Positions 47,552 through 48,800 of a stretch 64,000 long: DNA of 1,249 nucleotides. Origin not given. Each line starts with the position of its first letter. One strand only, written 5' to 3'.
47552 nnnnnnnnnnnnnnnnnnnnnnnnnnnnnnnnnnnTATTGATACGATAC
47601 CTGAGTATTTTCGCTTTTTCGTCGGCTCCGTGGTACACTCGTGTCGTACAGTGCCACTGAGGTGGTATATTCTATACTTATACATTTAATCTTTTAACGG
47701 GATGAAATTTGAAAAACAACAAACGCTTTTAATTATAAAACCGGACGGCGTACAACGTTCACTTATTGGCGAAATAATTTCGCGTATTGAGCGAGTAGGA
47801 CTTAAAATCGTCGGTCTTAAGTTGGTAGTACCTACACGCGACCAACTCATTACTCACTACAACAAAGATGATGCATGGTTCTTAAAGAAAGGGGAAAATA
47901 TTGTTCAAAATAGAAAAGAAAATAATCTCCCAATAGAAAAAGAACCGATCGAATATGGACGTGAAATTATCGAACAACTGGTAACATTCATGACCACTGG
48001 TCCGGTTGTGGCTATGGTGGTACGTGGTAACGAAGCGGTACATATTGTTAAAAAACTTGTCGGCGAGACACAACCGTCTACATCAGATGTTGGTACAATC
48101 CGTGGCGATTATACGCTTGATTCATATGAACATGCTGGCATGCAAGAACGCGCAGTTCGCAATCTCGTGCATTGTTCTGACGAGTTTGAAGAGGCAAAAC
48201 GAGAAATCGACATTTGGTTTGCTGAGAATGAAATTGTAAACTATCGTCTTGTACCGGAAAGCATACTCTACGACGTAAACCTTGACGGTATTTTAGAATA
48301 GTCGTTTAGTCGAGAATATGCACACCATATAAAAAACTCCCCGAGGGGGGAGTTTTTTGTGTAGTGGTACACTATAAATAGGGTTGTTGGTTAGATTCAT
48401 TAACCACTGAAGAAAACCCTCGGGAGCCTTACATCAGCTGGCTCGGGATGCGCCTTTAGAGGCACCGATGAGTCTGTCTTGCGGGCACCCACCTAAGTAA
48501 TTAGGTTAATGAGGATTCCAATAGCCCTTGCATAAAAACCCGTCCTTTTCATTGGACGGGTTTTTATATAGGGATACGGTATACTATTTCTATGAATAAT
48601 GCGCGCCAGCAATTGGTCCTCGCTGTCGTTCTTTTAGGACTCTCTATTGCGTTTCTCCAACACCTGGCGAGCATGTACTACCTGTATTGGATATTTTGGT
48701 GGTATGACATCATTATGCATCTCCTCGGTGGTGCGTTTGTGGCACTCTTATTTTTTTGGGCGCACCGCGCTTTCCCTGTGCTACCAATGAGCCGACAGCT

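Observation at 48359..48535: ORF-free, terminator-bounded ~175-nt element with long-hairpin architecture (candidate 6S-like or other small RNA) downstream of ndk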

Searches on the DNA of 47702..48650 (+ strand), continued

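Call 36: search_with_rna_model(model_id=R2, sources=[window, L001, L002, L003, L004, L005, L006, L007, L008, L009, L010, L011, L012, L013, L014, L015, L016, L017, L018, L019, L020, L021, L022, L023, L024, L025, L026, L027, L028, L029, L030, L031, L032, L033, L034, L035, L036, L037, L038, L039, L040, L041, L042, L043, L044, L045, L046, L047, L048, L049, L050, L051, L052, L053, L054, L055, L056, L057, L058, L059, L060, L061, L062, L063, L064, L065, L066, L067, L068, L069, L070, L071, L072, L073, L074, L075, L076, L077, L078, L079, L080], max_evalue=1, make_alignment=false)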
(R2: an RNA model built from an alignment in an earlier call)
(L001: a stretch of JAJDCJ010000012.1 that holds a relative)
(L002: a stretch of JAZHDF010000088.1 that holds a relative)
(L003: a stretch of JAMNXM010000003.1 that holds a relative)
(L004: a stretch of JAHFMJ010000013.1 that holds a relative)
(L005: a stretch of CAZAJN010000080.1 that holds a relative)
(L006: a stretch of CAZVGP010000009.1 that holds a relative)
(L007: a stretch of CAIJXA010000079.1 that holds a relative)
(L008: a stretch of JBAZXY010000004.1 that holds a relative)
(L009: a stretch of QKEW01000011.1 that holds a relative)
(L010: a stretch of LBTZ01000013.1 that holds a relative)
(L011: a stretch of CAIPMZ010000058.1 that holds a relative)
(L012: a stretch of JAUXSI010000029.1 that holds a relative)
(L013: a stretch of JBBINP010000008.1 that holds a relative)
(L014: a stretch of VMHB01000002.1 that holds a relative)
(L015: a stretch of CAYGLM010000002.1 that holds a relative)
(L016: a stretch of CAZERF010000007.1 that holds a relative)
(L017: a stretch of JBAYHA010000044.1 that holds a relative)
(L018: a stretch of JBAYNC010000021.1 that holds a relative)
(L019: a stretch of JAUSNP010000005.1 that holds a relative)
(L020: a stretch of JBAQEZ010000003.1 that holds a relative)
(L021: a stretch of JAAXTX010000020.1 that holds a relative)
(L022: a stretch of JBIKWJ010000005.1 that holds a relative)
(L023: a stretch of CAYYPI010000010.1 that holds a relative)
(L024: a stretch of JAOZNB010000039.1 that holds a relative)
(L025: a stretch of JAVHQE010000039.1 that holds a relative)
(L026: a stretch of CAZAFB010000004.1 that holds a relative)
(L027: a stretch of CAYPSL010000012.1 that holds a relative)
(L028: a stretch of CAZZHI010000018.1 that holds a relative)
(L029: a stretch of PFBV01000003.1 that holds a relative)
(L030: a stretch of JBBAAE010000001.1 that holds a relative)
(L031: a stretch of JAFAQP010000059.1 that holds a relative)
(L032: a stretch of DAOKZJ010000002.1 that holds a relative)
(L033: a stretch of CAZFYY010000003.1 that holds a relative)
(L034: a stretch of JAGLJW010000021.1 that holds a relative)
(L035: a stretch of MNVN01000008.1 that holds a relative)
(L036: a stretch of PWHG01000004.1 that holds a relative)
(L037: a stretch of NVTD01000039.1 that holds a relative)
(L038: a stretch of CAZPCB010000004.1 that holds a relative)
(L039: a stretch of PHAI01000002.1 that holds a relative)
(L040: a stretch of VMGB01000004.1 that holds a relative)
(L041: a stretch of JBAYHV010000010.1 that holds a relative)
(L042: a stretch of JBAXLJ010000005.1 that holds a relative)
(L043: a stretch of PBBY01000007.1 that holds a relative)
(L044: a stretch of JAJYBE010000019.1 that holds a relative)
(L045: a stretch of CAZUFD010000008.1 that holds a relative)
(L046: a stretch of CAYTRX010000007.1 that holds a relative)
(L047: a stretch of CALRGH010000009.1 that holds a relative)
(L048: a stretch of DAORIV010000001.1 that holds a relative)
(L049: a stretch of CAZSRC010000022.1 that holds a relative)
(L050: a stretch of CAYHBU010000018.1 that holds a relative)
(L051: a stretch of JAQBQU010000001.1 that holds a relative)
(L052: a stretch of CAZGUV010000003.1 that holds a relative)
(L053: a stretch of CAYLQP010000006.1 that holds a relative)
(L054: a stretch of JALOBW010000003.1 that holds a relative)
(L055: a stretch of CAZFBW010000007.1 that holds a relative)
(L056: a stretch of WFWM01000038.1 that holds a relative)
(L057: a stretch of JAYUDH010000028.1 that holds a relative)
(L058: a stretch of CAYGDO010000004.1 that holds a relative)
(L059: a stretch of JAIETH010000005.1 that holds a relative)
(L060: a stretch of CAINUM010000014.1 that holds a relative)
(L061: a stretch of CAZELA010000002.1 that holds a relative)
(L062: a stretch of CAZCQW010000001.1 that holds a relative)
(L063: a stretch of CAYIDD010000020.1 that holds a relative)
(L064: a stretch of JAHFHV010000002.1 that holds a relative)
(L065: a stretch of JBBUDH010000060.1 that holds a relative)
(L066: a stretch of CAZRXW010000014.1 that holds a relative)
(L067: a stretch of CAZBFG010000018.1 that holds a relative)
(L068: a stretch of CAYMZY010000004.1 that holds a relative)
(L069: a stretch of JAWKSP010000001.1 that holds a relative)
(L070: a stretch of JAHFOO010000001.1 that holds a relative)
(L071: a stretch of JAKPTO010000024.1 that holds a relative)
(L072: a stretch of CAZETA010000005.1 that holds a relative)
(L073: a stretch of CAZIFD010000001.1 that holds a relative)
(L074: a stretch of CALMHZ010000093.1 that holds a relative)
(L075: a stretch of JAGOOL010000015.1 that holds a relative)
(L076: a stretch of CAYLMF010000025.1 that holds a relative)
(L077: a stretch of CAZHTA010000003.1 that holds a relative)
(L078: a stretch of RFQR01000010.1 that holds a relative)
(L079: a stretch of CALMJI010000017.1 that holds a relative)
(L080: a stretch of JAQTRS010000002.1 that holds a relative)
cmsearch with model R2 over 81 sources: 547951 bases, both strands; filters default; matches with E-value up to 1: 28.
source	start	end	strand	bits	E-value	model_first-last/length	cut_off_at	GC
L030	4158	4313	+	137.1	6.4e-31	1-146/146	no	0.5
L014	3693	3848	+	136.5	9.2e-31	1-146/146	no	0.52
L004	2451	2604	+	125.7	4.2e-28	1-146/146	no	0.49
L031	3691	3842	+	102.4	2.6e-22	1-146/146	no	0.57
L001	3630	3772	+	94.5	2.3e-20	1-146/146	no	0.41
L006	3692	3859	+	93.2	4.8e-20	1-146/146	no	0.54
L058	3635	3778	+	90.8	1.9e-19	1-146/146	no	0.43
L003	3623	3769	+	89.9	3.1e-19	1-146/146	no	0.57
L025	918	1041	+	84.8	5.7e-18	1-146/146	no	0.41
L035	3691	3815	+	83.8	1e-17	1-146/146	no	0.39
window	48380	48529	+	82.3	2.4e-17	1-146/146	no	0.49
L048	3665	3788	+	72.1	8e-15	1-146/146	no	0.39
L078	3978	4107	+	68.5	6.2e-14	1-146/146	no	0.54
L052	5233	5332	+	57.8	2.7e-11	1-146/146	no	0.48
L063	1547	1663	+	54.8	1.5e-10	1-146/146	no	0.58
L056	3663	3798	+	52.8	4.8e-10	1-146/146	no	0.65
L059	3682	3837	+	45.8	2.5e-08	1-146/146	no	0.47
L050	5230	5350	-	38.7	1.5e-06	1-146/146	no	0.45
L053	3778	3902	+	37.2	3.4e-06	1-146/146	no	0.41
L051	3935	4064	+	35.2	1.1e-05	1-146/146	no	0.55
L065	3657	3775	+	34.1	2e-05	1-146/146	no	0.57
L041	3881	4009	+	32.8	4.3e-05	1-146/146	no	0.47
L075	2012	2159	+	30.8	0.00013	1-146/146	no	0.43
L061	4001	4155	+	30.7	0.00014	1-146/146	no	0.55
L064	4619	4735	+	28.1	0.00061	1-146/146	no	0.47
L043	4801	4924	+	25.5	0.0027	1-146/146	no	0.35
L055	4696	4823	+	23.4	0.0089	1-146/146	no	0.48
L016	3729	3843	+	18.6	0.13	1-146/146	no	0.49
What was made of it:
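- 48380..48529 (+): Core of the 6S-type RNA (150 nt). The likely primary transcript is 48380 to about 48565, including the terminator hairpin. CM R2: 82.3 bits, the only hit in the 64 kb (call 36).
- On Cis-regulatory leader / riboswitch / 3' UTR element: L050 carries it in the opposite orientation to ndk (call 36).
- Single copy in the window (call 36).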

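Call 37: search_with_rna_model(model_id=R2, sources=[window, L001, L002, L003, L004, L005, L006, L007, L008, L009, L010, L011, L012, L013, L014, L015, L016, L017, L018, L019, L020, L021, L022, L023, L024, L025, L026, L027, L028, L029, L030, L031, L032, L033, L034, L035, L036, L037, L038, L039, L040, L041, L042, L043, L044, L045, L046, L047, L048, L049, L050, L051, L052, L053, L054, L055, L056, L057, L058, L059, L060, L061, L062, L063, L064, L065, L066, L067, L068, L069, L070, L071, L072, L073, L074, L075, L076, L077, L078, L079, L080], max_evalue=0.01, make_alignment=true)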
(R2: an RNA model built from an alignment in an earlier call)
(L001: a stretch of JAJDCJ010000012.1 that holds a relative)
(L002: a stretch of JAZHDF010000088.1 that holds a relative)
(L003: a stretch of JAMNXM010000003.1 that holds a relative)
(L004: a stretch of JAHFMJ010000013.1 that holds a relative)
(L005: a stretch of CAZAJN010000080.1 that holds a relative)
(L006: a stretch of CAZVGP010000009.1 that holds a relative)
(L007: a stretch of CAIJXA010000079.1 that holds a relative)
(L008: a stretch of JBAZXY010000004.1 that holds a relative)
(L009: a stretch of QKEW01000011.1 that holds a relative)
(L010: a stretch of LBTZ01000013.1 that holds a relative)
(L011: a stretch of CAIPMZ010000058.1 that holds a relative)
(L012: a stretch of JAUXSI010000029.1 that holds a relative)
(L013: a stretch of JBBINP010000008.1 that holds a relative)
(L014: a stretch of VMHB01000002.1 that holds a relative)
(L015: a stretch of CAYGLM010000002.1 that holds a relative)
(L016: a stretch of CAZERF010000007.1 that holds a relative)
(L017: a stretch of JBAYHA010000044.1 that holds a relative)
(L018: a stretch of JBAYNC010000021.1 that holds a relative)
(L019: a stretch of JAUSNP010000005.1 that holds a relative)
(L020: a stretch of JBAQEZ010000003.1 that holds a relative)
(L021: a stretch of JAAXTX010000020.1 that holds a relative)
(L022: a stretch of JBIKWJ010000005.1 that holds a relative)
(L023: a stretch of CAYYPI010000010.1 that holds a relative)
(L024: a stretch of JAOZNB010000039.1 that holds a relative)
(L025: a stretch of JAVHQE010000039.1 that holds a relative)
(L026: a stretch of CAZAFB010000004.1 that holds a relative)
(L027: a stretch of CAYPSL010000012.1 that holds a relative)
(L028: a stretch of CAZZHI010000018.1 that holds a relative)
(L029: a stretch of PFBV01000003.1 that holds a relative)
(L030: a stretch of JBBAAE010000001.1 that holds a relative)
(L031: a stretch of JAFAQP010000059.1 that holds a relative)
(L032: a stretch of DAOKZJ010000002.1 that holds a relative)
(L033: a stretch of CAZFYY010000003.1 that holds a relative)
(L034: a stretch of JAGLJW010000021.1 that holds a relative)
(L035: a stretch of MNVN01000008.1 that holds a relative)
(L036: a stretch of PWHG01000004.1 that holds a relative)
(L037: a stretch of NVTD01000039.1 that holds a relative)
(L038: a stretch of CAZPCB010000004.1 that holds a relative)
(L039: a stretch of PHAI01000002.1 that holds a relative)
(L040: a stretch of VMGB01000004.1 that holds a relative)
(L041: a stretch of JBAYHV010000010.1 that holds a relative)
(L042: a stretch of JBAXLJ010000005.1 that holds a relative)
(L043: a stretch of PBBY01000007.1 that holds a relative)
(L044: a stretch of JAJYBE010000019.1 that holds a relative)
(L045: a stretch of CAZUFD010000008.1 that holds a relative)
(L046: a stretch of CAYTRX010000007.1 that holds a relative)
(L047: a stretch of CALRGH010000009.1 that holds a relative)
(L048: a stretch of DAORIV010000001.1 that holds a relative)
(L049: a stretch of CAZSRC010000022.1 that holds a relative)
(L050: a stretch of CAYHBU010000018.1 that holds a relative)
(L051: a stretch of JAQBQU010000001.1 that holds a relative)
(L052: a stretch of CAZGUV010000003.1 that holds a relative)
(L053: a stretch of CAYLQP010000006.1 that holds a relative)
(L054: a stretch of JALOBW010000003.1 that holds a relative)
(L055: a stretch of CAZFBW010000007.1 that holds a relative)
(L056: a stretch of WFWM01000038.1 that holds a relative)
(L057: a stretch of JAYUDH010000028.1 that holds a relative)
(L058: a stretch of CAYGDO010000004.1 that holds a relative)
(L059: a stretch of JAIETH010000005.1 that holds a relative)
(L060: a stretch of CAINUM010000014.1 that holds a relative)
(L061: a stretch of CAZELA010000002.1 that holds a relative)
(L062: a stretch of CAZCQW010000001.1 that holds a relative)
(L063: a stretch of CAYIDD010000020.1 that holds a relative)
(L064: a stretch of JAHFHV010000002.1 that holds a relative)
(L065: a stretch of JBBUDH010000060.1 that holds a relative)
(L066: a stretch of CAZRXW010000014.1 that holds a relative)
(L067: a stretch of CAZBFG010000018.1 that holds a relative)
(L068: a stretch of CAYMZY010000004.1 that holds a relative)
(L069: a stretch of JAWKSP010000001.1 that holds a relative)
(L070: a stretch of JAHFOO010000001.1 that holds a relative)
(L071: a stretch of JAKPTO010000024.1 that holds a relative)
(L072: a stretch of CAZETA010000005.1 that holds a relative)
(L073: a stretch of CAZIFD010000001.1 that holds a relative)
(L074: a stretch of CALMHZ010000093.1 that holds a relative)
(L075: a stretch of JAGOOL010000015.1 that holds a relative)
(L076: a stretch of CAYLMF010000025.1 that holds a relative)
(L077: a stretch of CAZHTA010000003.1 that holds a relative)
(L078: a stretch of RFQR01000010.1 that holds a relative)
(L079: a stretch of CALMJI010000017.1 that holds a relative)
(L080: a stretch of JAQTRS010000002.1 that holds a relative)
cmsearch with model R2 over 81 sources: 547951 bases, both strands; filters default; matches with E-value up to 0.01: 27.
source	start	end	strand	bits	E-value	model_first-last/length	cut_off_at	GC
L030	4158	4313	+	137.1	6.4e-31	1-146/146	no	0.5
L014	3693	3848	+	136.5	9.2e-31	1-146/146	no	0.52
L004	2451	2604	+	125.7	4.2e-28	1-146/146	no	0.49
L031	3691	3842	+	102.4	2.6e-22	1-146/146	no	0.57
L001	3630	3772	+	94.5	2.3e-20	1-146/146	no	0.41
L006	3692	3859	+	93.2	4.8e-20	1-146/146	no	0.54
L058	3635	3778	+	90.8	1.9e-19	1-146/146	no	0.43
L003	3623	3769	+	89.9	3.1e-19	1-146/146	no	0.57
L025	918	1041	+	84.8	5.7e-18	1-146/146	no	0.41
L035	3691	3815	+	83.8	1e-17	1-146/146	no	0.39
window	48380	48529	+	82.3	2.4e-17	1-146/146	no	0.49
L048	3665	3788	+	72.1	8e-15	1-146/146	no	0.39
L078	3978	4107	+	68.5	6.2e-14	1-146/146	no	0.54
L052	5233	5332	+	57.8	2.7e-11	1-146/146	no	0.48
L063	1547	1663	+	54.8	1.5e-10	1-146/146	no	0.58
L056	3663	3798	+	52.8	4.8e-10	1-146/146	no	0.65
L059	3682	3837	+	45.8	2.5e-08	1-146/146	no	0.47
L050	5230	5350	-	38.7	1.5e-06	1-146/146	no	0.45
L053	3778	3902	+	37.2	3.4e-06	1-146/146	no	0.41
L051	3935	4064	+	35.2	1.1e-05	1-146/146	no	0.55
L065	3657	3775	+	34.1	2e-05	1-146/146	no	0.57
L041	3881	4009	+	32.8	4.3e-05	1-146/146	no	0.47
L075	2012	2159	+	30.8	0.00013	1-146/146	no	0.43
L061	4001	4155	+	30.7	0.00014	1-146/146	no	0.55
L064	4619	4735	+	28.1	0.00061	1-146/146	no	0.47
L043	4801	4924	+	25.5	0.0027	1-146/146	no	0.35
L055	4696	4823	+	23.4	0.0089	1-146/146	no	0.48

Alignment A7: 27 matches aligned to the model, 253 columns, each read 5' to 3' on its own strand. Consensus structure (alignment columns), stored with it:
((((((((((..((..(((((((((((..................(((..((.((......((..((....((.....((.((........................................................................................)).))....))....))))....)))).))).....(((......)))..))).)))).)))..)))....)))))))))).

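Call 42: search_with_rna_model(model_id=R2, source=L081, filters=off, max_evalue=10, show_alignments=2)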
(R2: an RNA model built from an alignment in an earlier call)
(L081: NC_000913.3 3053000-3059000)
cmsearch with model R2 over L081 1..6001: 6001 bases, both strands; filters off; matches with E-value up to 10: 23.
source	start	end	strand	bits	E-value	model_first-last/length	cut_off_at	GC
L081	3789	3813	-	10.5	0.15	1-146/146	no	0.64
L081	4134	4157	-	10.1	0.2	1-146/146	no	0.67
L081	3790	3814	+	8.4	0.51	1-146/146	no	0.68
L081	4135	4158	+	6.9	1.2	1-146/146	no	0.67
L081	5645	5662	+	5.8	2.3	1-146/146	no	0.78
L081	3858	3878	-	5.4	2.8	1-146/146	no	0.62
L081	5644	5661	-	5.4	2.8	1-146/146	no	0.78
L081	3981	4003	-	5.3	3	1-146/146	no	0.61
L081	105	188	-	5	3.4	1-146/146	no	0.58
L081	2301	2331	+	4.9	3.7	1-146/146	no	0.61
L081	5249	5296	+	4.7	4.1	1-146/146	no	0.5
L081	5429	5472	-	4.5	4.5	1-146/146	no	0.41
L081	2300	2330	-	4.5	4.7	1-146/146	no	0.58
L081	3965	3989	+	3.8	6.9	1-146/146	no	0.6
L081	107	188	+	3.7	7.2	1-146/146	no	0.6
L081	2479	2522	+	3.6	7.6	50-94/146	no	0.52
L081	3859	3879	+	3.6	7.7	1-146/146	no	0.62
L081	1017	1057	-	3.4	8.5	1-146/146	no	0.51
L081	693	742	-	3.4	8.5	1-146/146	no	0.58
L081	5430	5473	+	3.3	9.3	1-146/146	no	0.41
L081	1746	1796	+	3.2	9.5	1-146/146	no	0.61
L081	410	446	+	3.2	9.7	1-146/146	no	0.62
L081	3687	3749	+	3.2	9.8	1-146/146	no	0.49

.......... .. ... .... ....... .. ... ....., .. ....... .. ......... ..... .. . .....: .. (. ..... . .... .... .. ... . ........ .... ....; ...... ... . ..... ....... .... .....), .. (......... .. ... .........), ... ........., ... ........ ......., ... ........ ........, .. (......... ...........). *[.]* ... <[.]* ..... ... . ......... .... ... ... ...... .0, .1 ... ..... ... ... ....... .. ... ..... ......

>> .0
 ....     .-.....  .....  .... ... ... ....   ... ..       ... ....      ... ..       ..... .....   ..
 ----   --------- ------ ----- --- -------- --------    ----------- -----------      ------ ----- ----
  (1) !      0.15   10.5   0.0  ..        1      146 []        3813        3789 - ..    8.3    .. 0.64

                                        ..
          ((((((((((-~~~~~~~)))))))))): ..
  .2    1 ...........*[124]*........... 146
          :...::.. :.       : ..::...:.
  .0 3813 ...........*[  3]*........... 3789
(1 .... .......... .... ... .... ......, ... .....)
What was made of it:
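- Closest known: 6S RNA. Different: It is not detected reciprocally with E. coli ssrS (call 42).
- The family model does not recognise E. coli 6S (call 42).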

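Call 46: search_rna_families(source=L025, start=900, end=1060, threshold=evalue, max_evalue=10, show_alignments=1)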
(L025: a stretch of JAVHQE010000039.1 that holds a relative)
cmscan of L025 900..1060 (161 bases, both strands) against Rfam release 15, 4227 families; matches with E-value up to 10: 1.
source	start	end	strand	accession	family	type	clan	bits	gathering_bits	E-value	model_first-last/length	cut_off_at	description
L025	930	1029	+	RF00013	6S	Gene;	-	28.6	46.4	0.00017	32-156/187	no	6S / SsrS RNA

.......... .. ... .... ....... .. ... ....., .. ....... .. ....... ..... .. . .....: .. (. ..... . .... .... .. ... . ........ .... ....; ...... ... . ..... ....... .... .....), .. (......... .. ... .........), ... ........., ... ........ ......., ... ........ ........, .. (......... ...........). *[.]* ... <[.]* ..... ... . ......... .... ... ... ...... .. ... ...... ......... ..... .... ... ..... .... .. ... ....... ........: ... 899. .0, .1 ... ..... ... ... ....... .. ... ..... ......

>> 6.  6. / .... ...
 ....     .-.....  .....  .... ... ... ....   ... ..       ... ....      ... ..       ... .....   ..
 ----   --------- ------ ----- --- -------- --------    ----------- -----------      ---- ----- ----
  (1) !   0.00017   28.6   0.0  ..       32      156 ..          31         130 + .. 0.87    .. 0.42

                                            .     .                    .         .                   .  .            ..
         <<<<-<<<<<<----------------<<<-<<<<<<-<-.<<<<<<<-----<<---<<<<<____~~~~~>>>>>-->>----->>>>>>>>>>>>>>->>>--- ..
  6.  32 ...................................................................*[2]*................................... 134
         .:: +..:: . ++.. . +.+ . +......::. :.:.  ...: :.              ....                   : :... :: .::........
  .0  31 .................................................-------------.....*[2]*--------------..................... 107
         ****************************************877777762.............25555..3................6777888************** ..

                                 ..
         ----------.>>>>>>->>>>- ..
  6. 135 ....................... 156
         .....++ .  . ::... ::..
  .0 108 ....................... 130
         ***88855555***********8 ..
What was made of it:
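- L025: 28.6 bits, the only hit among 4227 families, E 1.7e-4 (call 46). L025 hits 6S alone among 4227 families at E 1.7e-4 (call 46).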
